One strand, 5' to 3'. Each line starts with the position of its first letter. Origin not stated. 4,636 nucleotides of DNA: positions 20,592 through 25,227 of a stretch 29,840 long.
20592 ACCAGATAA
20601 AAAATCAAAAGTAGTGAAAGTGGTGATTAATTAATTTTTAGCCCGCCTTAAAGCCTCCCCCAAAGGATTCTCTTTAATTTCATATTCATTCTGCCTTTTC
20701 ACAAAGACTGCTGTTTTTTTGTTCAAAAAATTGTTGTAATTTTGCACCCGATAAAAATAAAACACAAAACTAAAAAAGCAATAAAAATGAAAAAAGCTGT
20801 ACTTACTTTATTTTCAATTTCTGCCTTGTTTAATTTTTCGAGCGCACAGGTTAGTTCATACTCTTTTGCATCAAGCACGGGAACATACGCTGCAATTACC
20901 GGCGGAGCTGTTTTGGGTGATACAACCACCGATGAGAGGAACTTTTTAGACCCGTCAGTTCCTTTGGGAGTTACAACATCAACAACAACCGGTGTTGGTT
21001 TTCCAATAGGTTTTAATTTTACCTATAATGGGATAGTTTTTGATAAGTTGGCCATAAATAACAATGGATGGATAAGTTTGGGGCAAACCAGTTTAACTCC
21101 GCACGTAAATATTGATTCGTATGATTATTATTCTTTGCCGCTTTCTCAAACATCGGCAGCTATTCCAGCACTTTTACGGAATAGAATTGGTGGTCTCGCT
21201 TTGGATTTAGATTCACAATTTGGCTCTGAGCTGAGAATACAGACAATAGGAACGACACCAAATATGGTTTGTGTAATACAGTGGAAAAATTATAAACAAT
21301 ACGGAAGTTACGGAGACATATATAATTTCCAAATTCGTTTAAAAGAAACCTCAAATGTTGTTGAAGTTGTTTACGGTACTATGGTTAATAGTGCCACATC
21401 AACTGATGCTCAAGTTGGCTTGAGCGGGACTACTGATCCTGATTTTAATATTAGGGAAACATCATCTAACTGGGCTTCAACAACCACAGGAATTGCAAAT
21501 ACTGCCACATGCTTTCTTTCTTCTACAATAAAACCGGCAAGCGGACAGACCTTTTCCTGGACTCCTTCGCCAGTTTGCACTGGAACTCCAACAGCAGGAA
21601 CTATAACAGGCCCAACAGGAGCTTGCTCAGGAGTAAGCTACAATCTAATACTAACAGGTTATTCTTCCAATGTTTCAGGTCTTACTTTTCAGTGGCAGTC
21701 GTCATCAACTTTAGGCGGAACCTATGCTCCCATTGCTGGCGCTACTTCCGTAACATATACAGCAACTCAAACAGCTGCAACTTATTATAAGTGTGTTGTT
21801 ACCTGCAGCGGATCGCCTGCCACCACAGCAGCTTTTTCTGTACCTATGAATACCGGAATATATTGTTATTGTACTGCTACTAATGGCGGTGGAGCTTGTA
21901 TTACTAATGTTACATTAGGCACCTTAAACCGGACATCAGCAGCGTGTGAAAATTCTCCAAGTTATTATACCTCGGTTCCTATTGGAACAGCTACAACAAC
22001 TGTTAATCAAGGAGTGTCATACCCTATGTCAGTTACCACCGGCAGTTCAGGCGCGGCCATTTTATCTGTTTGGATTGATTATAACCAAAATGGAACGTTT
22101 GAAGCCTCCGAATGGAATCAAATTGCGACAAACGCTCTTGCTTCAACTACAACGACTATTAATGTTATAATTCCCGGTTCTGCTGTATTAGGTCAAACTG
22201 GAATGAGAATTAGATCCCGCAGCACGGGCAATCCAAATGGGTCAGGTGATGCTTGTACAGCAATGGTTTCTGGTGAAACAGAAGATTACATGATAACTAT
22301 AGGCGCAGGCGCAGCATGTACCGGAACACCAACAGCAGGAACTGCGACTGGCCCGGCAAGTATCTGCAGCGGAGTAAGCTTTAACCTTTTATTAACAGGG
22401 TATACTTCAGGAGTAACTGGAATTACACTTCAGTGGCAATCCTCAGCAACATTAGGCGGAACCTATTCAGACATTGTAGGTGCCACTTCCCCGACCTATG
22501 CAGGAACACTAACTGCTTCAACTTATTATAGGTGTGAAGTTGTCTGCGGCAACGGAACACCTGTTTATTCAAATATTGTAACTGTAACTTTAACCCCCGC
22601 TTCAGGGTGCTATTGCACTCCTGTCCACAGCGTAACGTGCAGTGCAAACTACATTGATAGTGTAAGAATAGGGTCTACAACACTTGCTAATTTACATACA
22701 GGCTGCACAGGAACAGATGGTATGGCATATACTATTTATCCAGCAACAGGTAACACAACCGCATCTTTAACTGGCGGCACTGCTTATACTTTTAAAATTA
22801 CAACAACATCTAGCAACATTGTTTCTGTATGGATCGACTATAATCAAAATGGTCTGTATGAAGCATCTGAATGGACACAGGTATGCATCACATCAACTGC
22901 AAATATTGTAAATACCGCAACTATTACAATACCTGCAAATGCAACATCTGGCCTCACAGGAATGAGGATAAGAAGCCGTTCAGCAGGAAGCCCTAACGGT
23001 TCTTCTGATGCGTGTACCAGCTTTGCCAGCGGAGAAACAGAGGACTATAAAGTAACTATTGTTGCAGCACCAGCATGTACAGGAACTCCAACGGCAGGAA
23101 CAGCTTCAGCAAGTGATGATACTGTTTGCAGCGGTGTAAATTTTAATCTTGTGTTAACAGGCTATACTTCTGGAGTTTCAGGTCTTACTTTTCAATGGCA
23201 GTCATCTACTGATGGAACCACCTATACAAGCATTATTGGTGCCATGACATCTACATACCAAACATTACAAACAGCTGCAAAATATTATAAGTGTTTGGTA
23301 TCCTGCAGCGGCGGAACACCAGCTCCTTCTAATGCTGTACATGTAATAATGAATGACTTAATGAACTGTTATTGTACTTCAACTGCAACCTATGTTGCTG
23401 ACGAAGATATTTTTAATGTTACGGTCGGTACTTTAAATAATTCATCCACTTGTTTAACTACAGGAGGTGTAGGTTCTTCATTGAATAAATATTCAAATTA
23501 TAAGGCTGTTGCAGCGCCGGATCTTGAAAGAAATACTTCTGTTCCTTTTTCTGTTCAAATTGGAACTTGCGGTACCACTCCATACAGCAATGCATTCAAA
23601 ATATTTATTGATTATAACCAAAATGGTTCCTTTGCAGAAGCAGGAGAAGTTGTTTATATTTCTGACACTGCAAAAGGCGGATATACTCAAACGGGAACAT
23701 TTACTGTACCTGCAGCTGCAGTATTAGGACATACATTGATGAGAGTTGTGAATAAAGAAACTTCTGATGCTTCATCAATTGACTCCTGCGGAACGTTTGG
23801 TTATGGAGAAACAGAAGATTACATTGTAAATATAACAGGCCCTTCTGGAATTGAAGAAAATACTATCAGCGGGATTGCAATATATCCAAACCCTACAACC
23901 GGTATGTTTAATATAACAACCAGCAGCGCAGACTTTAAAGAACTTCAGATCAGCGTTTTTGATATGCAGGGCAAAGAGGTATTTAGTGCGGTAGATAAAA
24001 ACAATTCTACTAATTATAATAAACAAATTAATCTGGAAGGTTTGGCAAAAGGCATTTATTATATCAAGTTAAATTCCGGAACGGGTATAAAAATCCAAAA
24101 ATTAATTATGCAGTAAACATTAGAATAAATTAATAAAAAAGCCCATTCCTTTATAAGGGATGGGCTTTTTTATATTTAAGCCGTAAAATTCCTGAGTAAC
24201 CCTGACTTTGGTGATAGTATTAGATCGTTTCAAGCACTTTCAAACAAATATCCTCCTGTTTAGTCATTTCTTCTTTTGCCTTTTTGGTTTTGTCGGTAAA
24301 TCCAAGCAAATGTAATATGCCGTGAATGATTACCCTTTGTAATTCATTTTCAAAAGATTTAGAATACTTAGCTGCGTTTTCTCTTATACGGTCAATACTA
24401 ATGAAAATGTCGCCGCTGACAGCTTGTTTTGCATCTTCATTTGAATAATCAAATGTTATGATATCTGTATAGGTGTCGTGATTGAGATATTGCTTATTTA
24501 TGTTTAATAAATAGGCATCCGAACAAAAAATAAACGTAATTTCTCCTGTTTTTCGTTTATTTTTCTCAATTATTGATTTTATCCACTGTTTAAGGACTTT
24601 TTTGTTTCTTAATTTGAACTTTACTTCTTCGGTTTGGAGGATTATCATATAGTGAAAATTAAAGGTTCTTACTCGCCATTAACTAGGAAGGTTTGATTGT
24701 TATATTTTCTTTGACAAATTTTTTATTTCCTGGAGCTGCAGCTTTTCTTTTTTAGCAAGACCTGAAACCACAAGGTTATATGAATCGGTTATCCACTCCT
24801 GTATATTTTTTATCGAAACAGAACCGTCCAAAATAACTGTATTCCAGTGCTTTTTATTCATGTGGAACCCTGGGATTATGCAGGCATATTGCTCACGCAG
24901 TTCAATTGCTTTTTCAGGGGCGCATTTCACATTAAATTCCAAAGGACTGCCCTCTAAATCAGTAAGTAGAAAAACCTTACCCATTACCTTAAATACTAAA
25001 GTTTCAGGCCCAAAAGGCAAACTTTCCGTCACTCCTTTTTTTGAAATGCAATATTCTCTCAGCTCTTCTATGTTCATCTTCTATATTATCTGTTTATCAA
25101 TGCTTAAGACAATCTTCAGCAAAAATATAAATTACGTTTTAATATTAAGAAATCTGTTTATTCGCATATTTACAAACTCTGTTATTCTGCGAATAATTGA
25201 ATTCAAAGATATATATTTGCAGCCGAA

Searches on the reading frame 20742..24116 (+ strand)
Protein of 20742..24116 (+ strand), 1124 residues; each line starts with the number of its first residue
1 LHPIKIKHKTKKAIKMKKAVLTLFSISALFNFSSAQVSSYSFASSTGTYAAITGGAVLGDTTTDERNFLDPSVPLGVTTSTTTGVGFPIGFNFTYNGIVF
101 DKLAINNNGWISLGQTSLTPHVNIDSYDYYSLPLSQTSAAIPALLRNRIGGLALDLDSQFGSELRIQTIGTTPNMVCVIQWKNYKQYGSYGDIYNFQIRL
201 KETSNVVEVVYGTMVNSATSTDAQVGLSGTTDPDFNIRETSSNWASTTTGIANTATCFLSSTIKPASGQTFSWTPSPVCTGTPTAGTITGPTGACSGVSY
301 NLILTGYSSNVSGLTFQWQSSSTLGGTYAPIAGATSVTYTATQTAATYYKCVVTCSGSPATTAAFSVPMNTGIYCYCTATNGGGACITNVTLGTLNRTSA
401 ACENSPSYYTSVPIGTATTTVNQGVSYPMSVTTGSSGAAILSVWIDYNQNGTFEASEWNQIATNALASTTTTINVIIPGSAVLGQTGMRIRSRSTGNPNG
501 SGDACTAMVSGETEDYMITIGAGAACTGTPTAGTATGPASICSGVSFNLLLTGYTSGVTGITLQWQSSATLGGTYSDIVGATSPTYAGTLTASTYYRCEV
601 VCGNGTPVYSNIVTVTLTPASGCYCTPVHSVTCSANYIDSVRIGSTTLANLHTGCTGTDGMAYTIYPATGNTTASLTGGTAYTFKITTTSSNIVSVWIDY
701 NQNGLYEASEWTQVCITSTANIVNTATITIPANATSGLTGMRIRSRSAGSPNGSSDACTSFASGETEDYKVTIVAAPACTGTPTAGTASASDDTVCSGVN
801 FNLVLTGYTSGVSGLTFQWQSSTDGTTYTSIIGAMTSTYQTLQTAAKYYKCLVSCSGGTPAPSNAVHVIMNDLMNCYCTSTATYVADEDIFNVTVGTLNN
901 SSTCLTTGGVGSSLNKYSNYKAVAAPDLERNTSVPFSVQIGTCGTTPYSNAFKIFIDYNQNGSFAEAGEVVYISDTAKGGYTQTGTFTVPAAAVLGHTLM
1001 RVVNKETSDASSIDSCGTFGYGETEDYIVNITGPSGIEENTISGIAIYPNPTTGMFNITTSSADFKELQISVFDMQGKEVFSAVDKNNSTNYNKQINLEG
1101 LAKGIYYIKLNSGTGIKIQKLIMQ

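Call 9: search_protein_families(library=pfam, proteins=[window:20742-24116:+], max_evalue=0.01)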
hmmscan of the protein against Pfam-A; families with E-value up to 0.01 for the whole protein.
window:20742-24116:+ (1124 aa): 4 families
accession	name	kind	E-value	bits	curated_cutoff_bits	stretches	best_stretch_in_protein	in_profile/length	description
PF20009.4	GEVED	-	5.3e-59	197.4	24.4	3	952-1030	2-78/78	GEVED domain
PF18962.6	Por_Secre_tail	-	2.8e-18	66.4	27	1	1047-1122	1-74/75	Secretion system C-terminal sorting domain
PF13585.12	CHU_C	-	0.0008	19.9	27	1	1055-1112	17-72/86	CHU_C Type IX secretion signal domain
PF17952.6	Cas6_N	-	0.002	18.8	27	0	1057-1090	36-68/115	Cas6 N-terminal domain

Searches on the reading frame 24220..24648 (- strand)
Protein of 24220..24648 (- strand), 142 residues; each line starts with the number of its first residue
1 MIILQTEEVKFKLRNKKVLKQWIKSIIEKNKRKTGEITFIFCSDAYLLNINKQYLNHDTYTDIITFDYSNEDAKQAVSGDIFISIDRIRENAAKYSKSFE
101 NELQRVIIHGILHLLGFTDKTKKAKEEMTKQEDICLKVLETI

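Call 70: search_protein_families(library=pfam, proteins=[window:24220-24648:-], max_evalue=0.001)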
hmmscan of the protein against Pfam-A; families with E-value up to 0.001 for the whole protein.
window:24220-24648:- (142 aa): 1 family
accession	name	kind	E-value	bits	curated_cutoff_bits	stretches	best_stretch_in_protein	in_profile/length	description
PF02130.23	YbeY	-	7.5e-31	107.1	25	1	12-137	4-127/129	Endoribonuclease YbeY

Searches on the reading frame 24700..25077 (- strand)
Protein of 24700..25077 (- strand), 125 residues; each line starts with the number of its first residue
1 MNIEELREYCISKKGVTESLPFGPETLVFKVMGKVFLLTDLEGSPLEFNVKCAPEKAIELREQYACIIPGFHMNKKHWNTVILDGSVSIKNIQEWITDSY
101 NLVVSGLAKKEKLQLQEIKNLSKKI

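Call 70: search_protein_families(library=pfam, proteins=[window:24700-25077:-], max_evalue=0.001)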
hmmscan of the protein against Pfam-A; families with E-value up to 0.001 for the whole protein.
window:24700-25077:- (125 aa): 1 family
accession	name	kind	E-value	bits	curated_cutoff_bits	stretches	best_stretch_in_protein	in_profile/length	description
PF04237.18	YjbR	-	1e-31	109.8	30.1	1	12-102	2-88/88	YjbR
